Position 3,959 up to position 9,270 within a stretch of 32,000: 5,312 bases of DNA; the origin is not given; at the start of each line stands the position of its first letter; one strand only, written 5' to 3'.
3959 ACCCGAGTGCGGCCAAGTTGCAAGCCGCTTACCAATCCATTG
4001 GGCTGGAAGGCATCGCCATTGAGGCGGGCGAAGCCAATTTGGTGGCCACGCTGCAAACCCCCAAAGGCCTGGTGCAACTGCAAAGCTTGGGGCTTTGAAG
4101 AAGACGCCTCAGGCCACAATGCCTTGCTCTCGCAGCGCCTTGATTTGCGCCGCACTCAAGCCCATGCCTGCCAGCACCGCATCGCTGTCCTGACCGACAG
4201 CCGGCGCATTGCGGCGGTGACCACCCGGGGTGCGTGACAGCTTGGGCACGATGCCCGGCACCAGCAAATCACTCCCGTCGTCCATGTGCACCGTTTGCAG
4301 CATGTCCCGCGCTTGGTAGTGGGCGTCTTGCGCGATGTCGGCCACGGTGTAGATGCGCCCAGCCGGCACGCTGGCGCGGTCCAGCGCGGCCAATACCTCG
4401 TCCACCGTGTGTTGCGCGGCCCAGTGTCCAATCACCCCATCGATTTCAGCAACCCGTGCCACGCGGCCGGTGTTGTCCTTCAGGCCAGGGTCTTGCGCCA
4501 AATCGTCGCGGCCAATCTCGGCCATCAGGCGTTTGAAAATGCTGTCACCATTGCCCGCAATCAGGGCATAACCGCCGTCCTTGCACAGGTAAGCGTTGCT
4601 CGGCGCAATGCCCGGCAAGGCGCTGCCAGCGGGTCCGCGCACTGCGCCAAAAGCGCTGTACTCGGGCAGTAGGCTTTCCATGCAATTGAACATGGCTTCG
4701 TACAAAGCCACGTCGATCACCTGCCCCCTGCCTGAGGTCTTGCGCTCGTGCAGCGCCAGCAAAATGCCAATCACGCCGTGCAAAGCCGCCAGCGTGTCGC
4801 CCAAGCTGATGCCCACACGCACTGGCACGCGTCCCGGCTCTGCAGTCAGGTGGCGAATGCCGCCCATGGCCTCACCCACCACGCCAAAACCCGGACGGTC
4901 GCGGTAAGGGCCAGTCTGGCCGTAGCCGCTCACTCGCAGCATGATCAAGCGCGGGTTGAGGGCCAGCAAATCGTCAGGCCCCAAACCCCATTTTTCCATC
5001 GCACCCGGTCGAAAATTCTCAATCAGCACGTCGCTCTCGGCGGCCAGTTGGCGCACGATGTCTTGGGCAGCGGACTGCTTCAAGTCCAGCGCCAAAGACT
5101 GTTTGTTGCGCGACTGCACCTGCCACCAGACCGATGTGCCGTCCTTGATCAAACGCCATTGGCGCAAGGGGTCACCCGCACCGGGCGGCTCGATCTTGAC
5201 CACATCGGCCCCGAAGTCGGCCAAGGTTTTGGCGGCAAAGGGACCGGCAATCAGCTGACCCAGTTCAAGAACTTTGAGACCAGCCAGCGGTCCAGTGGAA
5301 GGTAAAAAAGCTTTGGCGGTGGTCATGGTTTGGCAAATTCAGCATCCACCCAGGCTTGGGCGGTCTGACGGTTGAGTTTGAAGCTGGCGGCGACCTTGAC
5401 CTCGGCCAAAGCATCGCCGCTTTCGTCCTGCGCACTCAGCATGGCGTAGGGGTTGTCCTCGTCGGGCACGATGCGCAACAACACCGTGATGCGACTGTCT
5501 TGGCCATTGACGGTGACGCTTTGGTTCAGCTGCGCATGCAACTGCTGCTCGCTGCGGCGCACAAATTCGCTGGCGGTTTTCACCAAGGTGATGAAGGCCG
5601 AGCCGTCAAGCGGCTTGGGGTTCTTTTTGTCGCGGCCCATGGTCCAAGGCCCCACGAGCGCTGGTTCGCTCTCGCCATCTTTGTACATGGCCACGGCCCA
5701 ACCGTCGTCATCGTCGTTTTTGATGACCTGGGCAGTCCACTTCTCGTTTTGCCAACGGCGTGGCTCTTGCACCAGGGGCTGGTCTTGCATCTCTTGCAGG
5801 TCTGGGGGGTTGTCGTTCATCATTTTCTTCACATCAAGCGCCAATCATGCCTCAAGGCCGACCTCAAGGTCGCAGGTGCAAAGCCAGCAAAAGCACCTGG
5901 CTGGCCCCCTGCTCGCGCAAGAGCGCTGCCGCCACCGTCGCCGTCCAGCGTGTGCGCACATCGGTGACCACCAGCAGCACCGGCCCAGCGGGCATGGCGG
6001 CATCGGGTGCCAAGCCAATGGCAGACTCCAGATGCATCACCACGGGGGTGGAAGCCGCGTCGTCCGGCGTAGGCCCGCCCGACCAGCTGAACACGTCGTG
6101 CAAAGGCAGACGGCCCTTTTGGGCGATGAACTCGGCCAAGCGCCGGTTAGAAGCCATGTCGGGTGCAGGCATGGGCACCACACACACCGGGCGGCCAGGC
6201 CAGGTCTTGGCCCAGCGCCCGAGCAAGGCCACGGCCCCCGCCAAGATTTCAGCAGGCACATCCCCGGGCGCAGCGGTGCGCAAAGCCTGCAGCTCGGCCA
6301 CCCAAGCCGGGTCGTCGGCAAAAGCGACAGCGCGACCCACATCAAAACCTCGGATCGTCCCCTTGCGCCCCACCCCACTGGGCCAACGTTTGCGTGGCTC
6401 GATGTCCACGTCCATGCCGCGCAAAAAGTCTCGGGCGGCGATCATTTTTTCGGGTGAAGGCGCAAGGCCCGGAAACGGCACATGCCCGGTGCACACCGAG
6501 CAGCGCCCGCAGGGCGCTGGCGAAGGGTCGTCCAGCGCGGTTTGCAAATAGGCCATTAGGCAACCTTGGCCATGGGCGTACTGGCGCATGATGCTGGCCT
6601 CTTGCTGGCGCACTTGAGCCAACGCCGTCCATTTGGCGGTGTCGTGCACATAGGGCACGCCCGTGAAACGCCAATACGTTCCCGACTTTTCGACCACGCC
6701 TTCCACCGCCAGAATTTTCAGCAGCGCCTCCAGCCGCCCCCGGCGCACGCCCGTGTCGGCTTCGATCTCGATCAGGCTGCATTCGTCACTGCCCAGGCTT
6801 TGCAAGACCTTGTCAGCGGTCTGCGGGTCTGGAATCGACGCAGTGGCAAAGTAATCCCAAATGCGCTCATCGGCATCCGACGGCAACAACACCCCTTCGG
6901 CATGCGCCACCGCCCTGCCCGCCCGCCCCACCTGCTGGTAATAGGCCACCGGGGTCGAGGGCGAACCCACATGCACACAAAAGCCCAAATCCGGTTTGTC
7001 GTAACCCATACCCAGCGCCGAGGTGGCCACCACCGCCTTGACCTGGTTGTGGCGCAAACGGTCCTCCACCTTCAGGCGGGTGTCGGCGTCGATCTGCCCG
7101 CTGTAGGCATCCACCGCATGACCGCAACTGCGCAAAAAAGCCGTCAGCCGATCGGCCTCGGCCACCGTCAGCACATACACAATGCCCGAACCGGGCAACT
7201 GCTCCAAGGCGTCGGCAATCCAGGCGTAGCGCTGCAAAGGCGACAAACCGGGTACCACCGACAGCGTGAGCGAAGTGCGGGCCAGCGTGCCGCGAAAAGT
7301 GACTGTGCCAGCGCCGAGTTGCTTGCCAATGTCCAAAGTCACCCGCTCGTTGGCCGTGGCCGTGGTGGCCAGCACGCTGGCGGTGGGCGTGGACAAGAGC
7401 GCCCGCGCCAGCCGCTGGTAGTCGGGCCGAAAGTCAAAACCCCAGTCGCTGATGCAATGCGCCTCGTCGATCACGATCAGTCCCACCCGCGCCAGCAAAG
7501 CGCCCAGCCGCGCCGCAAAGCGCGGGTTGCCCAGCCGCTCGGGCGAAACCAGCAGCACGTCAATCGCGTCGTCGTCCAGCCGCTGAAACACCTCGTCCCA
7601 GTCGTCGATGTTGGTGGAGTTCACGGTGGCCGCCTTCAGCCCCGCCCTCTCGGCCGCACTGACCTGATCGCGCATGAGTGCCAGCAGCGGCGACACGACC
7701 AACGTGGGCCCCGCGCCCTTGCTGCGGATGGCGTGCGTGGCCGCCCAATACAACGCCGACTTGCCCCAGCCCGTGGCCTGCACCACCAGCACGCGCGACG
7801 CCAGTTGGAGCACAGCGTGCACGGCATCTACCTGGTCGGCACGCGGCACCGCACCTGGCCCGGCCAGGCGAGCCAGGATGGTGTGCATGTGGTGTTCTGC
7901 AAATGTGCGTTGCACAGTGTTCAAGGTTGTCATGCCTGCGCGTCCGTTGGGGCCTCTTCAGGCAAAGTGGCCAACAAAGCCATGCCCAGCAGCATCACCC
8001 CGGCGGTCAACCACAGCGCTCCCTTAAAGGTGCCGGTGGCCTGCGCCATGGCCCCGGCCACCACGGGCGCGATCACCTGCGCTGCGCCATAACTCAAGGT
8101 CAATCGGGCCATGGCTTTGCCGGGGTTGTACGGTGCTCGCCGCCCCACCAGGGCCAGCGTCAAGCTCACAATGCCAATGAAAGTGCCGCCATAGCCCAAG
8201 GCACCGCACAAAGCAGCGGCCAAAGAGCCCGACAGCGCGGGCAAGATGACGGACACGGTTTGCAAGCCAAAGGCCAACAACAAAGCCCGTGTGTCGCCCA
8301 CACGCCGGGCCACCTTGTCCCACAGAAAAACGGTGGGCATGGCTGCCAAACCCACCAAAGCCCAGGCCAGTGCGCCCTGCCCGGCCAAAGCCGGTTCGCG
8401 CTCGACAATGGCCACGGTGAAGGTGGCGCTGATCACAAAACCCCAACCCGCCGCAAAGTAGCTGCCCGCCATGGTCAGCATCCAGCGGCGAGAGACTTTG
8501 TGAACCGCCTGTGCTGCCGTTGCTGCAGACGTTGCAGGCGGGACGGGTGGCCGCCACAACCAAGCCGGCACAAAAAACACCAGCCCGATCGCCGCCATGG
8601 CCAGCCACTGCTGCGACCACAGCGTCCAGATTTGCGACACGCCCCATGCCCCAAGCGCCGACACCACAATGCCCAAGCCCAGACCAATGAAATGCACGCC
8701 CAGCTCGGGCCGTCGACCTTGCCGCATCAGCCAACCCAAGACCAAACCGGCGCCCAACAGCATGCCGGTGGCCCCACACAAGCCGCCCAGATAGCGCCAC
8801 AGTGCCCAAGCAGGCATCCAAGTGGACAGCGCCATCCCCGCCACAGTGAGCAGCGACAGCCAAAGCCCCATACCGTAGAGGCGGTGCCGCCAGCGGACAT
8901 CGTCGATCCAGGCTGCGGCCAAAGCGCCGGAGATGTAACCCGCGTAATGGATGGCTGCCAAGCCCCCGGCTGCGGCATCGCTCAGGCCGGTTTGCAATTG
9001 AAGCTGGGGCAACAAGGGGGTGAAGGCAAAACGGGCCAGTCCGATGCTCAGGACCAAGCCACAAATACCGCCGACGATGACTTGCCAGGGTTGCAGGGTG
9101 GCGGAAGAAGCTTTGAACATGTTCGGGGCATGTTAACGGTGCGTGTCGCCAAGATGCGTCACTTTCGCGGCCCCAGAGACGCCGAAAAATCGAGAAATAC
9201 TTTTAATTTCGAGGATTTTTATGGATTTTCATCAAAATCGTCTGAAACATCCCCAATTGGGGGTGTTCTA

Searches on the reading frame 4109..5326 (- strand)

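Call 80: search_protein_families(library=pfam, proteins=[window:4109-5326:-], max_evalue=0.001)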
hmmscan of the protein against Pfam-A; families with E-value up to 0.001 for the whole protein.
window:4109-5326:- (405 aa): 1 family
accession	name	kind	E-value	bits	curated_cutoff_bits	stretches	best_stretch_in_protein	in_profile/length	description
PF02515.22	CoA_transf_3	-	1.4e-125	419.7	23.3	1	14-380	1-365/366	CoA-transferase family III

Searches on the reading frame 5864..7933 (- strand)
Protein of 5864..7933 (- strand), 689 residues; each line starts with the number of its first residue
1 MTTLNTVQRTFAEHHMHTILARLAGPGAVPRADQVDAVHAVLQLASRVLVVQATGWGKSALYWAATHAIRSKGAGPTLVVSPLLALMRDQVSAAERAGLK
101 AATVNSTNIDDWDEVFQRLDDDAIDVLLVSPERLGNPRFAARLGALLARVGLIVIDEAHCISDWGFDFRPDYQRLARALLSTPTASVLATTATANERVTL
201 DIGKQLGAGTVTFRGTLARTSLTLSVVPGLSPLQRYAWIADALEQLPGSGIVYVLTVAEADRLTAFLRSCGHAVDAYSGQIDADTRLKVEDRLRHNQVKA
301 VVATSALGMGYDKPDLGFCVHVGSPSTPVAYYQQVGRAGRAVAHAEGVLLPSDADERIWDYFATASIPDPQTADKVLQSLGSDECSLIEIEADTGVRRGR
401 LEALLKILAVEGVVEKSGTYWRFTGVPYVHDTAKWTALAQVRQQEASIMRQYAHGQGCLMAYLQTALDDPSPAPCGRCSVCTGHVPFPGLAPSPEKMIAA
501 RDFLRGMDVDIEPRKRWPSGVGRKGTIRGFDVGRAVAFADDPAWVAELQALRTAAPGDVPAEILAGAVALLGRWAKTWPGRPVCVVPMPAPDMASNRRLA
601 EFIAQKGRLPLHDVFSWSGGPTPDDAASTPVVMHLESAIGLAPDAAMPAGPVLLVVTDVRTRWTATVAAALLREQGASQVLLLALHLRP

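Call 80: search_protein_families(library=pfam, proteins=[window:5864-7933:-], max_evalue=0.001)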
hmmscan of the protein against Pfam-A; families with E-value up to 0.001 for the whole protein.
window:5864-7933:- (689 aa): 3 families
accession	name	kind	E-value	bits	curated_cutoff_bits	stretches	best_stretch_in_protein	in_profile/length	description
PF00270.35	DEAD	-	3.6e-22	79.3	26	1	32-197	2-163/167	DEAD/DEAH box helicase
PF00271.37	Helicase_C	-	1.6e-15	57.8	23.5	1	244-341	12-109/110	Helicase conserved C-terminal domain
PF04851.21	ResIII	-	2.1e-09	37.9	22.5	1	30-194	4-162/164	Type III restriction enzyme, res subunit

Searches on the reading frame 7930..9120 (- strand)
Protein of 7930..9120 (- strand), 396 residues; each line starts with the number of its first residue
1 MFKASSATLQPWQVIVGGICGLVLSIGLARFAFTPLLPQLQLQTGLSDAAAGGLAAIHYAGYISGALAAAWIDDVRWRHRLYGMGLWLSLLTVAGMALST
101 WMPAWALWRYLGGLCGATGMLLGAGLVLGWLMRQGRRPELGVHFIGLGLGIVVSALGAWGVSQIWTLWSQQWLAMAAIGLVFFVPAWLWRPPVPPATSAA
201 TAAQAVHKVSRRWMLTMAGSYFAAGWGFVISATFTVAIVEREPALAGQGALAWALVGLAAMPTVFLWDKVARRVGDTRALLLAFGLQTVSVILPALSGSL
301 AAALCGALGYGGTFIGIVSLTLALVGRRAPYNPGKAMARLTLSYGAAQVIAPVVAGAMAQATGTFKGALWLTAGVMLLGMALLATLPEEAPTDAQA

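Call 80: search_protein_families(library=pfam, proteins=[window:7930-9120:-], max_evalue=0.001)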
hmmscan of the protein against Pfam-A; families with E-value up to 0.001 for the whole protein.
window:7930-9120:- (396 aa): 2 families
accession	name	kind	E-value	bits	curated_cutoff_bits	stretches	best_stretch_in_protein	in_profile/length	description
PF06779.20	MFS_4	-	2.7e-64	218.2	26.3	1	23-382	2-362/364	Uncharacterised MFS-type transporter YbfB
PF07690.21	MFS_1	-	3e-24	86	33.4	2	21-327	3-325/347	Major Facilitator Superfamily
